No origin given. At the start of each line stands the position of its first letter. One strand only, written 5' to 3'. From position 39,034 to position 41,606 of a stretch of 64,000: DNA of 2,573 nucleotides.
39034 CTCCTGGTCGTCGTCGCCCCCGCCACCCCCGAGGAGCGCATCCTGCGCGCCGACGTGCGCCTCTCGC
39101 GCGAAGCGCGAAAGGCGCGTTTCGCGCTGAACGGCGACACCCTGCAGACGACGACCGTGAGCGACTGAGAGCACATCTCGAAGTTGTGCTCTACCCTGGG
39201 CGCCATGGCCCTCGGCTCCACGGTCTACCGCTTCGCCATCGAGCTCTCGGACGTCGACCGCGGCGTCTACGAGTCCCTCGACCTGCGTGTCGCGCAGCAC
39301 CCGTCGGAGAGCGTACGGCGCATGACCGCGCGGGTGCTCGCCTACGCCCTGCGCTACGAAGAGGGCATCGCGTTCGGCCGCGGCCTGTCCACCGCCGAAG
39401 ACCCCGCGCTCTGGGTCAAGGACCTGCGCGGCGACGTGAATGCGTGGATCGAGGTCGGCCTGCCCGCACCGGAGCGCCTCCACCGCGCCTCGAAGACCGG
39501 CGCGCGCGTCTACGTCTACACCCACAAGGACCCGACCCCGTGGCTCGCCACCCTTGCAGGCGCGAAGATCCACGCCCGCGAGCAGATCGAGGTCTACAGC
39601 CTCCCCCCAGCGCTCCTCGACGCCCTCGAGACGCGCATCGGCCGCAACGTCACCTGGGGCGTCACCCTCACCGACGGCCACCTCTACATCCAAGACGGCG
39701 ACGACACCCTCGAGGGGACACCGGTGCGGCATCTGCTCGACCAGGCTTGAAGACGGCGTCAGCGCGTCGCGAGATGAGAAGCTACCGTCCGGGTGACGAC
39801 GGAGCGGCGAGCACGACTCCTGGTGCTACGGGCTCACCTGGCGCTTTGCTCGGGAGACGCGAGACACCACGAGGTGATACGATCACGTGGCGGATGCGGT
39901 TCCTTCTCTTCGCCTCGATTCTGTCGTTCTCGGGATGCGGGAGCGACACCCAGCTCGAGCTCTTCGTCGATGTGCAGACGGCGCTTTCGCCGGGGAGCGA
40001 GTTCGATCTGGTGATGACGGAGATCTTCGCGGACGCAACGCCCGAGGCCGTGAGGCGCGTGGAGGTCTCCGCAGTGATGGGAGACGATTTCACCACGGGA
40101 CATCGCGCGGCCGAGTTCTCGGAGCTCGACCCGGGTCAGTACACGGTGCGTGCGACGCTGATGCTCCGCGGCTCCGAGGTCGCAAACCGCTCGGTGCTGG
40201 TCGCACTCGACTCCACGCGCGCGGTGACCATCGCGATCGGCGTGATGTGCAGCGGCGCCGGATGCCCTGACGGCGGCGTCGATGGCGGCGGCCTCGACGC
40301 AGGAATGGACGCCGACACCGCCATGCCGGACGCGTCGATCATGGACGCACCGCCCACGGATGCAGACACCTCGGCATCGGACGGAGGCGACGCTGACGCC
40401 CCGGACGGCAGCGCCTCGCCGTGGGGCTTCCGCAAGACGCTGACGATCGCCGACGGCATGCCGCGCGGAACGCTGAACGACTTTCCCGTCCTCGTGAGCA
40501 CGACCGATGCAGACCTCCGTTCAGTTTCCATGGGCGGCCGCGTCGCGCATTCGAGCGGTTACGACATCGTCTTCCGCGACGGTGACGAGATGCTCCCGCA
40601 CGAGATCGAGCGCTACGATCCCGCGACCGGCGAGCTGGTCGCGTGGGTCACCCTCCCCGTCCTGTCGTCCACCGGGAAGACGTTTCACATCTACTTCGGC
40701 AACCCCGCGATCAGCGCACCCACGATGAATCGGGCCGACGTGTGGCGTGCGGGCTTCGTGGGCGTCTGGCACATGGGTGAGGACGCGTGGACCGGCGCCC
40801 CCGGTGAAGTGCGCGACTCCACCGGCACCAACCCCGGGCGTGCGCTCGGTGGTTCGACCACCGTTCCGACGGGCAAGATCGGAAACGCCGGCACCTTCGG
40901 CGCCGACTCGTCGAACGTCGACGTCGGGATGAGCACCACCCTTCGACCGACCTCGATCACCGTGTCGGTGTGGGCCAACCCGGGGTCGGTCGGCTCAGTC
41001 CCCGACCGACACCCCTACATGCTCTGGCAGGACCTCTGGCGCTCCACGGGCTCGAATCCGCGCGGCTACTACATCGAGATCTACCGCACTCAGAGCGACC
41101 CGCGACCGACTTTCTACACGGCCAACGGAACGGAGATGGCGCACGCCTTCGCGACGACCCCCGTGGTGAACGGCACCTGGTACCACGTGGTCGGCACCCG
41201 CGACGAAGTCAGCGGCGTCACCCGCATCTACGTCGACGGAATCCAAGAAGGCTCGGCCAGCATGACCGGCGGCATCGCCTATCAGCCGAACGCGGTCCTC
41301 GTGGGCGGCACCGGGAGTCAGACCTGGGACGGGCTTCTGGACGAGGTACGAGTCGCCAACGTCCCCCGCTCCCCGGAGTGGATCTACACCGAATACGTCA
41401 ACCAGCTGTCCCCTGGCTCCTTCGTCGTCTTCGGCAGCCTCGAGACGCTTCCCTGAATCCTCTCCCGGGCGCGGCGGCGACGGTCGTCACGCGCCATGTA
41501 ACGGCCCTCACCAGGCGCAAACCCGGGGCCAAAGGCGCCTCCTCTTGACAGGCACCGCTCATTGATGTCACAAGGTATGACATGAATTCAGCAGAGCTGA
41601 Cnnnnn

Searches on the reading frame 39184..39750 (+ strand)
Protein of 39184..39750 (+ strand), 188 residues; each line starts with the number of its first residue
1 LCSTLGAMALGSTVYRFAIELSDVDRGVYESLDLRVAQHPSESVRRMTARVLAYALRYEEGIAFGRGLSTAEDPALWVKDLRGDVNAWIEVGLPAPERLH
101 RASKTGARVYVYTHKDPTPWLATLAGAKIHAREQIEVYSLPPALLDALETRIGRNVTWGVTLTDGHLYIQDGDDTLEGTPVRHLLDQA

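Call 11: search_protein_families(library=pfam, proteins=[window:39184-39750:+], max_evalue=0.01)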
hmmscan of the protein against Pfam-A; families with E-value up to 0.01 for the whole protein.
window:39184-39750:+ (188 aa): 1 family
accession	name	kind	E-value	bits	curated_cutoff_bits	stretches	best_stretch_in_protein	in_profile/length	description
PF07152.18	YaeQ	-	1.1e-57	195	25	1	8-177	1-170/173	YaeQ protein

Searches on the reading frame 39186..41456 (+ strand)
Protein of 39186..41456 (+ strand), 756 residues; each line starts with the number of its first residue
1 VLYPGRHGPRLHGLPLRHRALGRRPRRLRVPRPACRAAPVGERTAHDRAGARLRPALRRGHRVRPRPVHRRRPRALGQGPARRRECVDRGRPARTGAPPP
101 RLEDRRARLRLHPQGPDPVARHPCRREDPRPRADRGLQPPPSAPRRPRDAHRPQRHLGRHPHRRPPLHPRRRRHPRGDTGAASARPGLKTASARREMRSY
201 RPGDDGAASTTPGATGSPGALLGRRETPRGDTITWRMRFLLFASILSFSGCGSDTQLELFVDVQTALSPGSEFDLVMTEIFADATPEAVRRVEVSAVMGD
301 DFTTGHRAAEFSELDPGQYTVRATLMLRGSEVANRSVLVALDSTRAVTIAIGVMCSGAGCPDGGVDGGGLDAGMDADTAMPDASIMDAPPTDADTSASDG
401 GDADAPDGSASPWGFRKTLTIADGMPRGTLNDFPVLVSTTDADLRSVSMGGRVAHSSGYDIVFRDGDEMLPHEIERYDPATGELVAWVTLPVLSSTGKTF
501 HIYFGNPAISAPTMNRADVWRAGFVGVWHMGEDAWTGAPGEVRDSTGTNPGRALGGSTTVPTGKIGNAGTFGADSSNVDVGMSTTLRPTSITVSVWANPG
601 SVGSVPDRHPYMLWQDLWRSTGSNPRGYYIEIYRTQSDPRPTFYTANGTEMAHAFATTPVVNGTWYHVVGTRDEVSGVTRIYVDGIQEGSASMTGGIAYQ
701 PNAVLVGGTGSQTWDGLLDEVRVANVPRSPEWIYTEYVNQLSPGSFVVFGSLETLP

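Call 11: search_protein_families(library=pfam, proteins=[window:39186-41456:+], max_evalue=0.01)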
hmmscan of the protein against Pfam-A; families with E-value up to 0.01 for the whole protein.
window:39186-41456:+ (756 aa): 2 families
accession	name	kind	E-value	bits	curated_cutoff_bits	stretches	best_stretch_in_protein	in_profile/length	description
PF13385.13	Laminin_G_3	-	4.5e-22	79.3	27.6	1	575-733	4-150/151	Concanavalin A-like lectin/glucanases superfamily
PF10102.14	DUF2341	-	0.00036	21.4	23.4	1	459-511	3-57/84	Domain of unknown function (DUF2341)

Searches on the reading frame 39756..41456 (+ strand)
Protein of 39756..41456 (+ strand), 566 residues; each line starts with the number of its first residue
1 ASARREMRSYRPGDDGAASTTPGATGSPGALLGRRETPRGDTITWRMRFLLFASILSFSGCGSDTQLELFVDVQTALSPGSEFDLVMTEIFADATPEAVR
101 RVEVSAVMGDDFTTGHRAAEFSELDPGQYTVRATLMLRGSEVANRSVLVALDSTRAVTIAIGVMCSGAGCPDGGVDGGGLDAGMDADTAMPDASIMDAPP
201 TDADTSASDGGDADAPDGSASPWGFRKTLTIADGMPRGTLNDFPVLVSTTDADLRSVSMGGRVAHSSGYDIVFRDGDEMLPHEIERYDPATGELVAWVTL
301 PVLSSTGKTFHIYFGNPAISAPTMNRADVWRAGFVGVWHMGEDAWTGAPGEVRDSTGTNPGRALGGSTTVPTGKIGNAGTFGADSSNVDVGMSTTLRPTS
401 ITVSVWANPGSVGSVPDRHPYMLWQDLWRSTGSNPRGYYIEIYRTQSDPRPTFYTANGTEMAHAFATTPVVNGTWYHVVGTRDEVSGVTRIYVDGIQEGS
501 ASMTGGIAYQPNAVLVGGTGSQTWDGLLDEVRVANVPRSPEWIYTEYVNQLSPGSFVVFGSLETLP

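Call 61: search_protein_families(library=pfam, proteins=[window:39756-41456:+], max_evalue=5)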
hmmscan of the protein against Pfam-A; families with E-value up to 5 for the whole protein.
window:39756-41456:+ (566 aa): 2 families
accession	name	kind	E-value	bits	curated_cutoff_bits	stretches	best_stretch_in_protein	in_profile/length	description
PF13385.13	Laminin_G_3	-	2.7e-22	80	27.6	1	385-543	4-150/151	Concanavalin A-like lectin/glucanases superfamily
PF10102.14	DUF2341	-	0.00021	22.1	23.4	1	269-321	3-57/84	Domain of unknown function (DUF2341)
